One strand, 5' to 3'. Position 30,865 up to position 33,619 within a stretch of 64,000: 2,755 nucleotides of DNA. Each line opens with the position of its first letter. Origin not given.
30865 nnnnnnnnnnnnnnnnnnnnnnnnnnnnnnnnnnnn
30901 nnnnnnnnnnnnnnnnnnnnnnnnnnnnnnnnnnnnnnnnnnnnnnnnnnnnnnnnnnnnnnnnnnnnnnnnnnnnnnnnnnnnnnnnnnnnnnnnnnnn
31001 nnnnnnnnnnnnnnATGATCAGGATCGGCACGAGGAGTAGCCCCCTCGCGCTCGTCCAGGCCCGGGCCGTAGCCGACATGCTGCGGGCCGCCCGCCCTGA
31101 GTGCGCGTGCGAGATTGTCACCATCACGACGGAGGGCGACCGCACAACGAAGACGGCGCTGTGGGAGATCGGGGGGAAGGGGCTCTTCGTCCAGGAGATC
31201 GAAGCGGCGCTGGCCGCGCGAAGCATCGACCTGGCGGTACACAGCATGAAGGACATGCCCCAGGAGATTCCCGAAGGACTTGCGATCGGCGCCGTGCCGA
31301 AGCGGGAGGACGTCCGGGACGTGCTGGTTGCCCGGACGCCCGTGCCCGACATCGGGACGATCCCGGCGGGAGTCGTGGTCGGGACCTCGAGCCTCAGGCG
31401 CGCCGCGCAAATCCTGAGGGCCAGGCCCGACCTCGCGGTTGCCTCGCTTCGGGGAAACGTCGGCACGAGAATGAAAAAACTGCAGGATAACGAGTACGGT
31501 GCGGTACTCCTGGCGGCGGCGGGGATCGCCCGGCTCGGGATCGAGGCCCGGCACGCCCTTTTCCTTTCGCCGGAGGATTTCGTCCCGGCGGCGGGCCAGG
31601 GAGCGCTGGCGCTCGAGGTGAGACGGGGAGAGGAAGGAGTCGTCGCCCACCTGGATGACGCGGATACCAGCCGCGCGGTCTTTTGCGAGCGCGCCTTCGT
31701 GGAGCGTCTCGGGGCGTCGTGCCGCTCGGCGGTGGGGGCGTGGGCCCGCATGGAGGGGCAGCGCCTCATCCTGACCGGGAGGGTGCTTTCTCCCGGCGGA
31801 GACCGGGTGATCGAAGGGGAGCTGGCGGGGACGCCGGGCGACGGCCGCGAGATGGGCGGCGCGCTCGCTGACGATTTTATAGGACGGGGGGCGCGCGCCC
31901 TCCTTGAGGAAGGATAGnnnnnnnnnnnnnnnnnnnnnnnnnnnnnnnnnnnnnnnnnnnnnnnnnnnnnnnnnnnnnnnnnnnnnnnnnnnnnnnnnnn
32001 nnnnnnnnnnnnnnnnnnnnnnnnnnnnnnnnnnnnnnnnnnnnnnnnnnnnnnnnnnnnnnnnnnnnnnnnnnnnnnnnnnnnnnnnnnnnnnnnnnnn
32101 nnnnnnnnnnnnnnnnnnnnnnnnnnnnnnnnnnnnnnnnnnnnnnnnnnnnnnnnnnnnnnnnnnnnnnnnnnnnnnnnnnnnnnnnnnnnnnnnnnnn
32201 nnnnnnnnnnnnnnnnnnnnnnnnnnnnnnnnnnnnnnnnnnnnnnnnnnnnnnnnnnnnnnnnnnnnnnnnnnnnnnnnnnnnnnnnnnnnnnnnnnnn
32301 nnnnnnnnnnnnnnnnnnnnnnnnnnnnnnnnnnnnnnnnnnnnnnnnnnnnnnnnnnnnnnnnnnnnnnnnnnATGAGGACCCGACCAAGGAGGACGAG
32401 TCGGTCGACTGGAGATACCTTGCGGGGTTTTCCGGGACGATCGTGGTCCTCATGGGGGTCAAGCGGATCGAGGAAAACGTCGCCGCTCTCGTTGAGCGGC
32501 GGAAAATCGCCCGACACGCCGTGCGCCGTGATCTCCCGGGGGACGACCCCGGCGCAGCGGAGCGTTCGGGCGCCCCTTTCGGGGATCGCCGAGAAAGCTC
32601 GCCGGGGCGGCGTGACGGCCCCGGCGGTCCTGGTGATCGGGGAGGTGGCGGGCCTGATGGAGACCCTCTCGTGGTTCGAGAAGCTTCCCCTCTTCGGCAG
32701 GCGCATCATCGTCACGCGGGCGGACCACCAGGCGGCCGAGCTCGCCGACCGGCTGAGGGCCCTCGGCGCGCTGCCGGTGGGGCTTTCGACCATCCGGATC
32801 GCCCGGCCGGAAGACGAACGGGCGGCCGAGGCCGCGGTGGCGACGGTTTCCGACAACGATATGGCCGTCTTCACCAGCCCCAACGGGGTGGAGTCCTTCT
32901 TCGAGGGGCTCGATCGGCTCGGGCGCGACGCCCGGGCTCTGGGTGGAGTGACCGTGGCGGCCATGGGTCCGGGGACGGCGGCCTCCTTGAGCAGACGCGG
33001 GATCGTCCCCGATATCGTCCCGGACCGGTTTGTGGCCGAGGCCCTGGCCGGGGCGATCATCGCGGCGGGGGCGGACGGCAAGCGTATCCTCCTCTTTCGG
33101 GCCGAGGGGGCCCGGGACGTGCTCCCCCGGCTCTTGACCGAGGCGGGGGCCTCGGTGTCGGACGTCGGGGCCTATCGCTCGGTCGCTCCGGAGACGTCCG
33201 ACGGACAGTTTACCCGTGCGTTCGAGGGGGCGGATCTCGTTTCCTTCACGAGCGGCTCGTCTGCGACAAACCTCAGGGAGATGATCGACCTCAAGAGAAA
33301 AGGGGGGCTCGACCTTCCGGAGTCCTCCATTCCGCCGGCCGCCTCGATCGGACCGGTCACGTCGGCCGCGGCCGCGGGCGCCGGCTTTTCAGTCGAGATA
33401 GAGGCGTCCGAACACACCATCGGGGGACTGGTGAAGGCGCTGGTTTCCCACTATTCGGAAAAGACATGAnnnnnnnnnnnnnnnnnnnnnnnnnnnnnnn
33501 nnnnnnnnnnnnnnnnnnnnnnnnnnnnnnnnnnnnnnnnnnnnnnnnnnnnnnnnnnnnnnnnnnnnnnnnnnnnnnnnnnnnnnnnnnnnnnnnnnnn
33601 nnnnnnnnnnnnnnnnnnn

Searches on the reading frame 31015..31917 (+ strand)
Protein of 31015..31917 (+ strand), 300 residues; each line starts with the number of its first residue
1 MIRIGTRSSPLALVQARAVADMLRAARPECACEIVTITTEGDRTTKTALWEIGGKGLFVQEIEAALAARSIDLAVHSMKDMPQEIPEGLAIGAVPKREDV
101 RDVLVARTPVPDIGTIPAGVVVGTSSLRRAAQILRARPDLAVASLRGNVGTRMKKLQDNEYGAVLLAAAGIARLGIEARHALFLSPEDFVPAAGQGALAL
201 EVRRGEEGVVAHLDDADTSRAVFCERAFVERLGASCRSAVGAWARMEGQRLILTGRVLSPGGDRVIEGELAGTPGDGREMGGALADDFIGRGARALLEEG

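Call 51: search_protein_families(library=pfam, proteins=[window:31015-31917:+], max_evalue=0.001)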
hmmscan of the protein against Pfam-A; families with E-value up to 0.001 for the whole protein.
window:31015-31917:+ (300 aa): 2 families
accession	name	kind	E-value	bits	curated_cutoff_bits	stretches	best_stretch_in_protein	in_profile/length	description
PF01379.25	Porphobil_deam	-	2.2e-79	266.2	22.1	1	2-208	1-204/207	Porphobilinogen deaminase, dipyromethane cofactor binding domain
PF03900.20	Porphobil_deamC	-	4.6e-10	40.2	26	1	221-288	3-72/74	Porphobilinogen deaminase, C-terminal domain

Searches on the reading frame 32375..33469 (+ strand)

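Call 79: search_protein_families(library=pfam, proteins=[window:32375-33469:+], max_evalue=0.00001)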
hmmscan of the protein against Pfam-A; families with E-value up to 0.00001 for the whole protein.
window:32375-33469:+ (364 aa): 1 family
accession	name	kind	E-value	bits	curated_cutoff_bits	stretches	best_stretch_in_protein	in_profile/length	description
PF02602.20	HEM4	-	6.9e-53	179.6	27.5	1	122-353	2-230/231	Uroporphyrinogen-III synthase HemD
